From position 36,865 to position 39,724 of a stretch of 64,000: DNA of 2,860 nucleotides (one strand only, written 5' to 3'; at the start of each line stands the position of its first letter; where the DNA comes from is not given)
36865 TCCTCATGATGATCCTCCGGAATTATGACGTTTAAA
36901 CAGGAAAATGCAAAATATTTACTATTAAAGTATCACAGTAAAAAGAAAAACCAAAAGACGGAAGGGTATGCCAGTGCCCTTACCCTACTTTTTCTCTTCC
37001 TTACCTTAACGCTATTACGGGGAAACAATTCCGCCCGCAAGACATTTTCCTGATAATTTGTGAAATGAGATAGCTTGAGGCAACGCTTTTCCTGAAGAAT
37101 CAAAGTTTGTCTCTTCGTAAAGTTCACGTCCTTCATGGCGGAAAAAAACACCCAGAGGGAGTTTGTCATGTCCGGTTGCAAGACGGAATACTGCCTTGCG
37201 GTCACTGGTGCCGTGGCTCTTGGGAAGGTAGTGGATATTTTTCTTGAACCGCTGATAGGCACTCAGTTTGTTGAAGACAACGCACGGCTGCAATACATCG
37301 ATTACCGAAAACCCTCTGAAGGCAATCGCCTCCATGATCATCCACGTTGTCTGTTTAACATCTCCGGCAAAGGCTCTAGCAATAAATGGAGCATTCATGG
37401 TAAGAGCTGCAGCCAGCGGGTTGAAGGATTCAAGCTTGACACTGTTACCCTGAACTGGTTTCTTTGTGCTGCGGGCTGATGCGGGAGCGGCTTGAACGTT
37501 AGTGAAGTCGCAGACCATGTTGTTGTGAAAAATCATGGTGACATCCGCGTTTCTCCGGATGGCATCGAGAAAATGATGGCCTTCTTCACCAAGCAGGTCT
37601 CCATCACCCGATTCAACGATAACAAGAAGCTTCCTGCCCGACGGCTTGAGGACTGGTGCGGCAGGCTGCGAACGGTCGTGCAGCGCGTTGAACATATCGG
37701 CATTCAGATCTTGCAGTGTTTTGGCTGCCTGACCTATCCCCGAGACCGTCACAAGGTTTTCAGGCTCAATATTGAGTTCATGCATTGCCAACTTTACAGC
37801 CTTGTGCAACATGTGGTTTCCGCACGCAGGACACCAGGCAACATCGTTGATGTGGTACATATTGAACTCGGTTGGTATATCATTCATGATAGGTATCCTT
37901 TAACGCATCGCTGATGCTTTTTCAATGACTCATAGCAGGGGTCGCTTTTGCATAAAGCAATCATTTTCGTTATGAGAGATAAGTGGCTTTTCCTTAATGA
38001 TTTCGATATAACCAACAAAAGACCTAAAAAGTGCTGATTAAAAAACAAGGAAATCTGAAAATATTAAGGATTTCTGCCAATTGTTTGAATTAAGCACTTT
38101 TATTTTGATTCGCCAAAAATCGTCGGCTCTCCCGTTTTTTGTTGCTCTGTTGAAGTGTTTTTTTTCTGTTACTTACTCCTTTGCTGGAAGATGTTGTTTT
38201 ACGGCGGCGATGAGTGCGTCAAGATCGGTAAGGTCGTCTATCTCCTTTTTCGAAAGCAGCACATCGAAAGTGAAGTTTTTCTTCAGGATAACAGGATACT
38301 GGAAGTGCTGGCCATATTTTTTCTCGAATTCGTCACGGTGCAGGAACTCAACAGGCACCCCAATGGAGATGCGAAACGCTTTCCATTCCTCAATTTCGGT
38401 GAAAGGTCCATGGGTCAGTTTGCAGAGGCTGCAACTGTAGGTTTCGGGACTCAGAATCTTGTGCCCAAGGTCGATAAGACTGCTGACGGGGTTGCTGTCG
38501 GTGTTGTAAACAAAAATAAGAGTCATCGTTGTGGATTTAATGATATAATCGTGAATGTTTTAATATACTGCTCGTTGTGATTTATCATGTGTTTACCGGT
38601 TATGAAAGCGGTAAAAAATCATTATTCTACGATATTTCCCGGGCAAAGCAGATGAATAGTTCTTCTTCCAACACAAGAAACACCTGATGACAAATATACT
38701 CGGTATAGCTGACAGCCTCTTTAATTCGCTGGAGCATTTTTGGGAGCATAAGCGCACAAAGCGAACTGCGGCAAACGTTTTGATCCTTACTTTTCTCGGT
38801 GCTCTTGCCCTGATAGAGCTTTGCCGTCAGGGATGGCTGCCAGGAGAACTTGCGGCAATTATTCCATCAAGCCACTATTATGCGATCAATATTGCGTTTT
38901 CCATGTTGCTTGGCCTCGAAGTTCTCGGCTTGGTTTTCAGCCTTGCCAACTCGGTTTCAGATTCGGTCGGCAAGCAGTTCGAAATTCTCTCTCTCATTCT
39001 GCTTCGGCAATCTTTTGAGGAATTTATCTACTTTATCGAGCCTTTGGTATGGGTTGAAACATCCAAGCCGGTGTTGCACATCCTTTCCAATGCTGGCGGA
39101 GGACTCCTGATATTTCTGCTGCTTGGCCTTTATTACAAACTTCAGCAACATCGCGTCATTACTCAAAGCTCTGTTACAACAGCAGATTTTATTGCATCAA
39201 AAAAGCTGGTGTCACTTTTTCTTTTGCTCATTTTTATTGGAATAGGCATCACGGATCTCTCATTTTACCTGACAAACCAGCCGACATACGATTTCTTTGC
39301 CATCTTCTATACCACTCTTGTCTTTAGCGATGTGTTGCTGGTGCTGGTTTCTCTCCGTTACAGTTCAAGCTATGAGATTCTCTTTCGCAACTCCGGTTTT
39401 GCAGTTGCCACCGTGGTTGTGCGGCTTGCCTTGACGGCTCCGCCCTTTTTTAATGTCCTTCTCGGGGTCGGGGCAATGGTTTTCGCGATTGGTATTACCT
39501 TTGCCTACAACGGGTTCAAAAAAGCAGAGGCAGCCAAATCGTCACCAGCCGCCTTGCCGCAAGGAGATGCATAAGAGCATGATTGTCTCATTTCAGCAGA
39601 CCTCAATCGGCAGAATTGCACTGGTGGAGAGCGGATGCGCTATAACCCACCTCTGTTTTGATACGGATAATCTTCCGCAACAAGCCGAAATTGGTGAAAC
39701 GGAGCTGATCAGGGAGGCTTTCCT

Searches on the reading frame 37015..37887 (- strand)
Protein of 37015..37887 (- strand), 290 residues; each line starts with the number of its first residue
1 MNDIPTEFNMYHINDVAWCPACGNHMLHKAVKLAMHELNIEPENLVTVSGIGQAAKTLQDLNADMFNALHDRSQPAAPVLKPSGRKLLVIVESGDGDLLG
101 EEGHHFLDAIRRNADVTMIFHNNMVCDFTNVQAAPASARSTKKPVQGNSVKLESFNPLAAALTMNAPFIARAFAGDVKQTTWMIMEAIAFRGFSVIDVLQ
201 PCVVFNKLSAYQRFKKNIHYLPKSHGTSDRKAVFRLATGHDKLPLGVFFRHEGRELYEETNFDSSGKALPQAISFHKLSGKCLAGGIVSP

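Call 3: search_protein_families(library=pfam, proteins=[window:37015-37887:-], max_evalue=0.1)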
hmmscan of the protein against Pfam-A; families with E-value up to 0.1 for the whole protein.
window:37015-37887:- (290 aa): 3 families
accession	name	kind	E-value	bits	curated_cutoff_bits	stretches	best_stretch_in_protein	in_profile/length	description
PF12367.13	PFO_beta_C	-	7.4e-13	48.8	24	1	202-260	1-60/66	Pyruvate ferredoxin oxidoreductase beta subunit C terminal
PF02775.26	TPP_enzyme_C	-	1.1e-11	45.2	21.9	1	72-198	32-151/151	Thiamine pyrophosphate enzyme, C-terminal TPP binding domain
PF08772.16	Zn_ribbon_NOB1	-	0.06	13.9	24.9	0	9-30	16-37/72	Nin one binding (NOB1) Zn-ribbon like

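Call 4: search_protein_families(library=ncbifam, proteins=[window:37015-37887:-], max_evalue=0.1)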
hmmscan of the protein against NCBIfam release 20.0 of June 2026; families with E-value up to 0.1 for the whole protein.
window:37015-37887:- (290 aa): 8 families
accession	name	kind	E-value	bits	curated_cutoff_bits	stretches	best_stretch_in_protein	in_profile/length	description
NF008821.0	PRK11869.1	equivalog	5.4e-84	281.4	438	1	11-260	9-256/286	2-oxoacid ferredoxin oxidoreductase subunit beta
TIGR02177.1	PorB_KorB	subfamily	1.4e-69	234.8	261.9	1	17-260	2-255/286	2-oxoacid:acceptor oxidoreductase, beta subunit, pyruvate/2-ketoisovalerate family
NF008820.0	PRK11866.1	equivalog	1.3e-62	211.8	402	1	14-261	13-261/287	2-oxoacid ferredoxin oxidoreductase subunit beta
NF041171.1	Oxoac_fdxbeta_Archa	equivalog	4.9e-55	186.9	423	1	16-260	3-259/296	2-oxoacid:ferredoxin oxidoreductase subunit beta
NF007207.0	PRK09628.1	equivalog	4.4e-27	95.4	364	1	16-258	16-259/277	2-oxoglutarate ferredoxin oxidoreductase subunit beta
TIGR03336.1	IOR_alpha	equivalog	4.4e-05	22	650.9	1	77-215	412-544/595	indolepyruvate ferredoxin oxidoreductase subunit alpha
NF008818.0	PRK11864.1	subfamily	0.0007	18.8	405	1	15-203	17-209/300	3-methyl-2-oxobutanoate dehydrogenase subunit beta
NF008819.1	PRK11865.1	equivalog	0.0031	16.8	405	1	19-203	21-213/300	pyruvate synthase subunit PorB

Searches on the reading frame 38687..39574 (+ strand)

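Call 3: search_protein_families(library=pfam, proteins=[window:38687-39574:+], max_evalue=0.1)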
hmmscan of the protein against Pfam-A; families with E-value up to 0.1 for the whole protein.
window:38687-39574:+ (295 aa): 1 family
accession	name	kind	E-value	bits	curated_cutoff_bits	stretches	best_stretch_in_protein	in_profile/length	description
PF20130.4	DUF6520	-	0.026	15.3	25.4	1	255-281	4-30/83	Family of unknown function (DUF6520)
